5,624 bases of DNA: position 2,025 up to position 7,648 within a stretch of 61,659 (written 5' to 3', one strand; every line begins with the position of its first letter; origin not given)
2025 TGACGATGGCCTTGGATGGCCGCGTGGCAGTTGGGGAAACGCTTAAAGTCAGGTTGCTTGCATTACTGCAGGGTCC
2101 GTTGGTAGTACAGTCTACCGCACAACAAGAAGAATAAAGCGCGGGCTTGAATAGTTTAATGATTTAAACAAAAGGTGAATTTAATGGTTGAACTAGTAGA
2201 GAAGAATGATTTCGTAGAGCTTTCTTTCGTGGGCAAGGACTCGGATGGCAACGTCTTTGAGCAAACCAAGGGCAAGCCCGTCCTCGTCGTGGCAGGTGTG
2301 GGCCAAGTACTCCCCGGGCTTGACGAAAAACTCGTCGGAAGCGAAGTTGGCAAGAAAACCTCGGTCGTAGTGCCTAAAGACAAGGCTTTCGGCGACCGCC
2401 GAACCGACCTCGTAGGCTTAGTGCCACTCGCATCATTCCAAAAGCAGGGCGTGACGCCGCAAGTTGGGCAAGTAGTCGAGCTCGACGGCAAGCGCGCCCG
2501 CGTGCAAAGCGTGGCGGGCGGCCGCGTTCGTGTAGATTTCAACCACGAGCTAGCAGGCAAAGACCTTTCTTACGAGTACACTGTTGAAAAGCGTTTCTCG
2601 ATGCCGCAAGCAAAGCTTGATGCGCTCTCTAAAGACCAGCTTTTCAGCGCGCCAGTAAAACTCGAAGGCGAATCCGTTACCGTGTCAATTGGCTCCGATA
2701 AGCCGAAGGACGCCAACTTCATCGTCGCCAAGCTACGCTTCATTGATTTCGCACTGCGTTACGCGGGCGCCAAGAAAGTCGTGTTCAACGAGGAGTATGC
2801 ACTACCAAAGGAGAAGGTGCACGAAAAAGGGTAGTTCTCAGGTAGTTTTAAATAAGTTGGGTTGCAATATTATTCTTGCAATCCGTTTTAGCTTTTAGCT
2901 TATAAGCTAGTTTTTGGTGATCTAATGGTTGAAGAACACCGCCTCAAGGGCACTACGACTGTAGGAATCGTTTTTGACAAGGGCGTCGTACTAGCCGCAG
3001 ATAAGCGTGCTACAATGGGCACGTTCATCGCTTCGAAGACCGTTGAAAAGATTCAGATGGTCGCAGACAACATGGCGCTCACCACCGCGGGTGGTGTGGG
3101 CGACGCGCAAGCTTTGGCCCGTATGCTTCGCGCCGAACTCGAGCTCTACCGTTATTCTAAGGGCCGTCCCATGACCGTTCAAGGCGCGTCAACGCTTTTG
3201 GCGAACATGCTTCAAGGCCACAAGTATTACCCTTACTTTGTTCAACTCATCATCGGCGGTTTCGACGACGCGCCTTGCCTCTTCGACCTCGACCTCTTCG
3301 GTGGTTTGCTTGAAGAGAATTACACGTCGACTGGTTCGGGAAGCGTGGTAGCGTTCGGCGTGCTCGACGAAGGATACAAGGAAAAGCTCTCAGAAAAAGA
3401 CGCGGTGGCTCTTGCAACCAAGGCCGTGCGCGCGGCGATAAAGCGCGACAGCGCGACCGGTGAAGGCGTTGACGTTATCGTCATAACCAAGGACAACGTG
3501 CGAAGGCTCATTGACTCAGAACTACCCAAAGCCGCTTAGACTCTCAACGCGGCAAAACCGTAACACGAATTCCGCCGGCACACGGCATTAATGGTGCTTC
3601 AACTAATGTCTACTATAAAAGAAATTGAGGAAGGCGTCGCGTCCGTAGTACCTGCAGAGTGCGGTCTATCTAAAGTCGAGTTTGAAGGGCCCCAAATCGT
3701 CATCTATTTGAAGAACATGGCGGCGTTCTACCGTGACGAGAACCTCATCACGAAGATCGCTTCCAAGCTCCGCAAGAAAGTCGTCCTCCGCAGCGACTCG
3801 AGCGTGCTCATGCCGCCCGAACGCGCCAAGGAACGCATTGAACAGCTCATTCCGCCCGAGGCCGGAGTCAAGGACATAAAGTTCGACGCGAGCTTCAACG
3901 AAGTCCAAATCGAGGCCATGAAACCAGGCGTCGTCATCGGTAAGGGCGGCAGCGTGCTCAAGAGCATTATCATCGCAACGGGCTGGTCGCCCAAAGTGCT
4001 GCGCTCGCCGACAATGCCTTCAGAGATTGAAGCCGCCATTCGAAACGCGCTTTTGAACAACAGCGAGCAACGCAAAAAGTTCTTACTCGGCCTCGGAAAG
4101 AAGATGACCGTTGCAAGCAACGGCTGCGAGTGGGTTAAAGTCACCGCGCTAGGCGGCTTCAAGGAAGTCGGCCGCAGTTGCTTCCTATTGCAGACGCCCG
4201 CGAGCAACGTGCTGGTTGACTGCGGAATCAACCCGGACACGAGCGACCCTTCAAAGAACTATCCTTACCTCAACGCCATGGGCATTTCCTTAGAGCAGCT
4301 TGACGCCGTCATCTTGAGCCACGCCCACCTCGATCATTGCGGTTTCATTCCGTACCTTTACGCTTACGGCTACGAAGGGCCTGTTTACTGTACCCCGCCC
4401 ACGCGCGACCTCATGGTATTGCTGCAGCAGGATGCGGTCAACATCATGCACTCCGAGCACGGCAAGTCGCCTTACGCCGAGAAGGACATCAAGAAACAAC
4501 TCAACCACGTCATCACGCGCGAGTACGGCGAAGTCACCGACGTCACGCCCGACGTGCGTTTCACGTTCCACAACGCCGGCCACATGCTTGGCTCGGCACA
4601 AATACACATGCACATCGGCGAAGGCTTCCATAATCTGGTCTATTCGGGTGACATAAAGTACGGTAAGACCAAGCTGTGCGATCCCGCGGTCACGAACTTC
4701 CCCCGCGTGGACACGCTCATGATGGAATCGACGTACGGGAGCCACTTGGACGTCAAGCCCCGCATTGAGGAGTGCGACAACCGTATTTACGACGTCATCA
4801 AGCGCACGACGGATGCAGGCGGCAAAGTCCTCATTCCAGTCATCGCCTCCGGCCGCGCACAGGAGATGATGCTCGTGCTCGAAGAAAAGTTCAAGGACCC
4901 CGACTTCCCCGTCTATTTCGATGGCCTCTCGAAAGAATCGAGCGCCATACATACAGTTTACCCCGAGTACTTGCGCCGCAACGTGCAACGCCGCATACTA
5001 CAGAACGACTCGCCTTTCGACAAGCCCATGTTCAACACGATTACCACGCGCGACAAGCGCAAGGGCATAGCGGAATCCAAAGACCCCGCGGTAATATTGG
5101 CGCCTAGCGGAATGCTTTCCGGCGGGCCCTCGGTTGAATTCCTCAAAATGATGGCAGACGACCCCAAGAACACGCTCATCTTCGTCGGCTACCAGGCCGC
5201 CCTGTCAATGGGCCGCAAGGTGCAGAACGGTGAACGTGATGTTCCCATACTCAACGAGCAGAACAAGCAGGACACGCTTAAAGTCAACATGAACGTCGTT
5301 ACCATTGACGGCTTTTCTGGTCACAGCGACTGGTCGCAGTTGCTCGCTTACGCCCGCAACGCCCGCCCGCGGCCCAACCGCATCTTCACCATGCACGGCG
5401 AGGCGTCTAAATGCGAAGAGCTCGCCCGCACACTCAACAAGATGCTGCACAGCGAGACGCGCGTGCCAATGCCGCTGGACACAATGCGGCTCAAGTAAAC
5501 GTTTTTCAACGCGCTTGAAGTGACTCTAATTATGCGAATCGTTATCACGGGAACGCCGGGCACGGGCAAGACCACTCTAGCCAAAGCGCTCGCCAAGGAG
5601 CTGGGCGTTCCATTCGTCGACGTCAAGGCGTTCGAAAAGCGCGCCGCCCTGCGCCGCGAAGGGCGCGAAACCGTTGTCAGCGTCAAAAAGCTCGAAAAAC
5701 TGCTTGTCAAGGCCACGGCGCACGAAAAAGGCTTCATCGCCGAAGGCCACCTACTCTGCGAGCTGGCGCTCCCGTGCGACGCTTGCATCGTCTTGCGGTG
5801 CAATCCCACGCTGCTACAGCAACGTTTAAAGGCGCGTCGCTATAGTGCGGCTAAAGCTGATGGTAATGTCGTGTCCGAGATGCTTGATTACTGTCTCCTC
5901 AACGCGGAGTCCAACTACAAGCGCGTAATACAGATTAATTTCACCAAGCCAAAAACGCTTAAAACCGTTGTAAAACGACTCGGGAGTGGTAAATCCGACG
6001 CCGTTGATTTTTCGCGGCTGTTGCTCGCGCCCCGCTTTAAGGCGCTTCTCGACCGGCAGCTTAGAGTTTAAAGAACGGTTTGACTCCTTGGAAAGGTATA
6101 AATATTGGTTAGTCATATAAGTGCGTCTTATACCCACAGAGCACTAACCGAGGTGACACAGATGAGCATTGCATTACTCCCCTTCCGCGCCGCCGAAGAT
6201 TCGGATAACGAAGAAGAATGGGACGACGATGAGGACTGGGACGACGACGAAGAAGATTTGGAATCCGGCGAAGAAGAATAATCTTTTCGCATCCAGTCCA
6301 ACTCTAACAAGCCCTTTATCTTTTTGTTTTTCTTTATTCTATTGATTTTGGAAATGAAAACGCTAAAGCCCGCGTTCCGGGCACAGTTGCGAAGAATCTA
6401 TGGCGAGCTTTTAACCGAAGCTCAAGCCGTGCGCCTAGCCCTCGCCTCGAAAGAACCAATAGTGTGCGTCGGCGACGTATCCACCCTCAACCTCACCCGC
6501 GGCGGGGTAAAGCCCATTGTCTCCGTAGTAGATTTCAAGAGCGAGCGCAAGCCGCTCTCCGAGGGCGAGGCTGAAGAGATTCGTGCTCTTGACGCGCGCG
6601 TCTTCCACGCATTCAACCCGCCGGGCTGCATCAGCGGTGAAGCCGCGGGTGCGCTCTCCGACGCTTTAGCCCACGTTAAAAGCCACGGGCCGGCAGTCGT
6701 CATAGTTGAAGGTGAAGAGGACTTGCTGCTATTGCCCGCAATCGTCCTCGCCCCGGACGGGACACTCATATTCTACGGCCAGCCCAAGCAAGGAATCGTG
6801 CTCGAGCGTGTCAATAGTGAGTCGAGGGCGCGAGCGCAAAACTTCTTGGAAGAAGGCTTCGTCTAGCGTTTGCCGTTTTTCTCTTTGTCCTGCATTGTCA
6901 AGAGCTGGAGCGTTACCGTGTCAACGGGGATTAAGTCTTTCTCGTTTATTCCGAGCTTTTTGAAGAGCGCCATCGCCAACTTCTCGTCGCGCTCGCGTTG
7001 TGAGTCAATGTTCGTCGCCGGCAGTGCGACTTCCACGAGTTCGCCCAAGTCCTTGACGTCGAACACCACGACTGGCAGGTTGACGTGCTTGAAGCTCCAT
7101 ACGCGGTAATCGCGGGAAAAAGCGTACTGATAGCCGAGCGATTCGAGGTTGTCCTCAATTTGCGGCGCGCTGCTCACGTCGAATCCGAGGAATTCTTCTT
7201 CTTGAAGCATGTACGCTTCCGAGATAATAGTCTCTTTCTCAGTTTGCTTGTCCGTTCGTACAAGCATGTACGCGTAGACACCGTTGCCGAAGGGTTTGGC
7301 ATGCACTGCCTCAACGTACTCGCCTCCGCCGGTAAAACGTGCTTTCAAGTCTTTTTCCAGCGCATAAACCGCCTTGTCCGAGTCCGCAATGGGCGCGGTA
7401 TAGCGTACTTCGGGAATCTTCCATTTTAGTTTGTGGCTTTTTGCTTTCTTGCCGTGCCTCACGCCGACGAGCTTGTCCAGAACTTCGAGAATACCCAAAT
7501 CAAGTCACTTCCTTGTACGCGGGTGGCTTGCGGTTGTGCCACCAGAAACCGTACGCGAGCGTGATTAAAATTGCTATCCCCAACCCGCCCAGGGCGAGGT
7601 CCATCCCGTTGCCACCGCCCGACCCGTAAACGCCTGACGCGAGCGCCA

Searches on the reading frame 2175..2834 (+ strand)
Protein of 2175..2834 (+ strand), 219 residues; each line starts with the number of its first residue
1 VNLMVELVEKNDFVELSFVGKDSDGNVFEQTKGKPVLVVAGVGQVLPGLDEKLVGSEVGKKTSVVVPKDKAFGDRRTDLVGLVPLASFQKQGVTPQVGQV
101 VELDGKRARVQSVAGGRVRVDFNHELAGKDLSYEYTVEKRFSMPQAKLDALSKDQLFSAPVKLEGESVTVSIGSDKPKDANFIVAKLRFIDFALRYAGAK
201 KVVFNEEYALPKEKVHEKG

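Call 19: search_protein_families(library=pfam, proteins=[window:2175-2834:+], max_evalue=0.00001)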
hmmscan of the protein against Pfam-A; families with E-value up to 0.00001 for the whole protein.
window:2175-2834:+ (219 aa): 2 families
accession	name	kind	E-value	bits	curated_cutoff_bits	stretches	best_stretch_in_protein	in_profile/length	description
PF22199.2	FKBP26_IF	-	1.7e-17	63.5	27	1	82-126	2-46/46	FKBP26, IF domain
PF00254.34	FKBP_C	-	5.9e-14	52.6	21.1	1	8-76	5-75/94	FKBP-type peptidyl-prolyl cis-trans isomerase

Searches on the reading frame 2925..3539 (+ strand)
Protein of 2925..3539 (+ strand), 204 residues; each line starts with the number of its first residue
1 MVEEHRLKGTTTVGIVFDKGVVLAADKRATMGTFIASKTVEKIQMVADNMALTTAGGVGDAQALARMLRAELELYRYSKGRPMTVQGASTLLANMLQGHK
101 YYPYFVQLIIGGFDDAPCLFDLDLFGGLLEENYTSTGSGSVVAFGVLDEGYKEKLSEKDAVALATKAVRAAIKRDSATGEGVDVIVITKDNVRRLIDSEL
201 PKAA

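Call 19: search_protein_families(library=pfam, proteins=[window:2925-3539:+], max_evalue=0.00001)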
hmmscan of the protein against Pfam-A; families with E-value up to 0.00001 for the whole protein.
window:2925-3539:+ (204 aa): 1 family
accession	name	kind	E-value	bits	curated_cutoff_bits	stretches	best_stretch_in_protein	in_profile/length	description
PF00227.31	Proteasome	-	3.8e-55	186.9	22.4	1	8-187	3-189/189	Proteasome subunit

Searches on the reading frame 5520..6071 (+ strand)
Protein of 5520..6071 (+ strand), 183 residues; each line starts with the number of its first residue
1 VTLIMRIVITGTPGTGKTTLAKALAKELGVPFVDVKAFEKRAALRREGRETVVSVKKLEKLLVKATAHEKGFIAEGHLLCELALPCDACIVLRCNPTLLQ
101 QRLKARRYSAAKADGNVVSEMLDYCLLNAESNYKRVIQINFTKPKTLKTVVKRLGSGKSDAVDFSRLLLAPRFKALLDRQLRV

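Call 3: search_protein_families(library=pfam, proteins=[window:5520-6071:+], max_evalue=0.1)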
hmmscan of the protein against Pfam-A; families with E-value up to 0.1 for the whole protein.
window:5520-6071:+ (183 aa): 49 families (the best 25 are shown)
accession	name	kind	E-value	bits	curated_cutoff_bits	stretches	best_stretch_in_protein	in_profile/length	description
PF13238.12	AAA_18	-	1.8e-15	57.9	29.4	1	7-122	1-127/128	AAA domain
PF00004.35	AAA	-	8.5e-10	39.6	21.2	1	8-56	2-44/131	ATPase family associated with various cellular activities (AAA)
PF13521.12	AAA_28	-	3e-08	34.5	27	1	6-34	1-29/164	AAA domain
PF13207.12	AAA_17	-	2.7e-07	31.4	27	1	10-107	1-124/136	AAA domain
PF13671.12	AAA_33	-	1.2e-06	29.3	27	1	7-123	2-138/143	AAA domain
PF13189.12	Cytidylate_kin2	-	1.6e-06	28.9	28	1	7-59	2-57/176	Cytidylate kinase-like family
PF13401.12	AAA_22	-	1.3e-05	26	27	1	7-46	8-52/130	AAA domain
PF01202.28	SKI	-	1.8e-05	25.3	22.1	1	13-37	1-25/159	Shikimate kinase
PF03266.21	NTPase_1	-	2.4e-05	24.7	23.9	1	6-66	1-64/168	NTPase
PF20720.3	nSTAND3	-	0.00012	22.3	27.2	1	7-28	20-41/155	Novel STAND NTPase 3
PF06068.19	TIP49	-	0.00012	21.8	23.8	1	7-39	53-87/347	TIP49 P-loop domain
PF01712.25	dNK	-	0.00013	22.2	27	1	7-33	1-27/203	Deoxynucleoside kinase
PF01443.25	Viral_helicase1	-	0.00022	21.5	21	1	7-65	1-57/228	Viral superfamily 1 RNA helicase core domain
PF05496.18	RuvB_N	-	0.00046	20.4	27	1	6-32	35-61/159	Holliday junction DNA helicase RuvB P-loop domain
PF02224.24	Cytidylate_kin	-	0.00083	19.6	26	1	7-66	1-61/211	Cytidylate kinase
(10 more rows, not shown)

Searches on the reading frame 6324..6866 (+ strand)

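Call 3: search_protein_families(library=pfam, proteins=[window:6324-6866:+], max_evalue=0.1)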
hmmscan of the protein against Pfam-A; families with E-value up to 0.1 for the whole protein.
window:6324-6866:+ (180 aa): 1 family
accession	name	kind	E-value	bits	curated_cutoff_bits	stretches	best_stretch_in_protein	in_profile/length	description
PF04019.17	DUF359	-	5.4e-32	110.5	25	1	54-177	2-124/126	Protein of unknown function (DUF359)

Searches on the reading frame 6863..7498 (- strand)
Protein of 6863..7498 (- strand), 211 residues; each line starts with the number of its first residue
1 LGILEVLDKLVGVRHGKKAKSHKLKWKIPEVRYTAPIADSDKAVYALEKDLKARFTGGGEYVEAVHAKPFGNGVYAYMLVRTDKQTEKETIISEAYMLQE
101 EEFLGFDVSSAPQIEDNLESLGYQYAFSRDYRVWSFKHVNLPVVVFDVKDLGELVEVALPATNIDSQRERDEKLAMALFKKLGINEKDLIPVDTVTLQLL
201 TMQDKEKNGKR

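Call 3: search_protein_families(library=pfam, proteins=[window:6863-7498:-], max_evalue=0.1)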
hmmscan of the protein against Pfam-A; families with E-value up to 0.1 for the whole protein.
window:6863-7498:- (211 aa): 0 families

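Call 10: search_protein_families(library=ncbifam, proteins=[window:6863-7498:-], max_evalue=0.1)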
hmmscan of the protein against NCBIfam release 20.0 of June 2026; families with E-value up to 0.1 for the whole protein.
window:6863-7498:- (211 aa): 1 family
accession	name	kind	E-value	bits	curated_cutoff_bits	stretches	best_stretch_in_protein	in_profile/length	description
TIGR00318.1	cyaB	equivalog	0.0013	18.6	57.95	1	101-186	77-161/174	class IV adenylate cyclase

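Call 81: search_protein_families(library=pfam, proteins=[window:6863-7498:-], max_evalue=0.01)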
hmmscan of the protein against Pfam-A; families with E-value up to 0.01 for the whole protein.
window:6863-7498:- (211 aa): 0 families

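Call 83: search_solved_structures(query=A3, max_evalue=1)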
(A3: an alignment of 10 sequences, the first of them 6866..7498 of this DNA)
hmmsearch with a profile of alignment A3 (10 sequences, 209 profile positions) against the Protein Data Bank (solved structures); distinct sequences matched with E-value up to 1: 8.
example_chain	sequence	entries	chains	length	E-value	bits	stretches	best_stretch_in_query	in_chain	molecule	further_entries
2een_A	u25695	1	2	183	0.0024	20.8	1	99-183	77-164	Hypothetical protein PH1819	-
3n0y_A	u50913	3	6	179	0.003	20.5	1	104-162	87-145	Adenylate cyclase 2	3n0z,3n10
2fjt_A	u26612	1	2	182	0.0031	20.5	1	104-162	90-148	Adenylyl cyclase class IV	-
1yem_A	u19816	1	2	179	0.0051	19.7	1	103-188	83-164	Conserved hypothetical protein Pfu-838710-001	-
2aca_A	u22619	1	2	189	0.1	15.5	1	110-175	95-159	putative adenylate cyclase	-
7ns8_A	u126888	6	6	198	0.18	14.7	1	98-155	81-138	Triphosphate tunnel metalloenzyme Saci_0718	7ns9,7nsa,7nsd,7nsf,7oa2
9qu1_C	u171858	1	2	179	0.25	14.2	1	130-191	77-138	NF-kappa-B inhibitor-interacting Ras-like protein 1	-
2dc4_A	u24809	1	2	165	0.34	13.8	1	99-189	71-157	165aa long hypothetical protein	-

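Call 84: search_protein_families(library=ncbifam, alignment_id=A3, max_evalue=0.01)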
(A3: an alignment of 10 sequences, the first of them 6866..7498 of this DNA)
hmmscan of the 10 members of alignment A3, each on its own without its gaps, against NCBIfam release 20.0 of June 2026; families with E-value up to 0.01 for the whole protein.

A. member 1, window:6866-7498:- (211 aa): 1 family
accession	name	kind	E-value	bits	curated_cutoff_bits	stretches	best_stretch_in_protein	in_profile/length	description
TIGR00318.1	cyaB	equivalog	0.0013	18.6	57.95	1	101-186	77-161/174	class IV adenylate cyclase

B. families by the number of members that match (of 10 scanned): 1 family
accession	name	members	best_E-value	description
TIGR00318.1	cyaB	8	4e-07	class IV adenylate cyclase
